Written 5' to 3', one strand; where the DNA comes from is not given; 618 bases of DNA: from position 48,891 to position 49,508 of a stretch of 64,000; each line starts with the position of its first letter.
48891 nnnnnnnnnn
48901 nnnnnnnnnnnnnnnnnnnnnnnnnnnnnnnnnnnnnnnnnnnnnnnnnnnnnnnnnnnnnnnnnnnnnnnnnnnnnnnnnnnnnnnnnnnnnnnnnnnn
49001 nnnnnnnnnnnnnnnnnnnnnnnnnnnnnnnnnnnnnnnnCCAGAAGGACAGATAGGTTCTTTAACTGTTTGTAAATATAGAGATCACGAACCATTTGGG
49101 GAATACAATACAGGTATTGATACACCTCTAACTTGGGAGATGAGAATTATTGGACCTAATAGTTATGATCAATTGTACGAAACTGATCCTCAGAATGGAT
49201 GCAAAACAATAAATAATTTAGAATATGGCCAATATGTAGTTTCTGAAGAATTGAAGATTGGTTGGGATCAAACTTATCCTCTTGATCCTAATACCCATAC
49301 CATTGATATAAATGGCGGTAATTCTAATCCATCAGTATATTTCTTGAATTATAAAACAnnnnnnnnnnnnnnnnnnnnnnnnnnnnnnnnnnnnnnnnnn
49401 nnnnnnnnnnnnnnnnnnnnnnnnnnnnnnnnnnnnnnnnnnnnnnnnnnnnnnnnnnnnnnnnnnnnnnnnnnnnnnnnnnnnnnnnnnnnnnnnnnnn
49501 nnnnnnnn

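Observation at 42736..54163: GC-richer cluster of paralogous giant cell-surface proteins with C-terminal TM anchors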

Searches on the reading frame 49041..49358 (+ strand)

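Call 77: search_protein_families(library=pfam, proteins=[window:49041-49358:+], max_evalue=5)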
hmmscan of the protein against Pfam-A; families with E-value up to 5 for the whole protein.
window:49041-49358:+ (106 aa): 1 family
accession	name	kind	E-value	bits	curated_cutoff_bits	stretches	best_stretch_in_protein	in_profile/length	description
PF17802.7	SpaA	-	0.016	15.8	23.1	1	48-101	37-87/91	Prealbumin-like fold domain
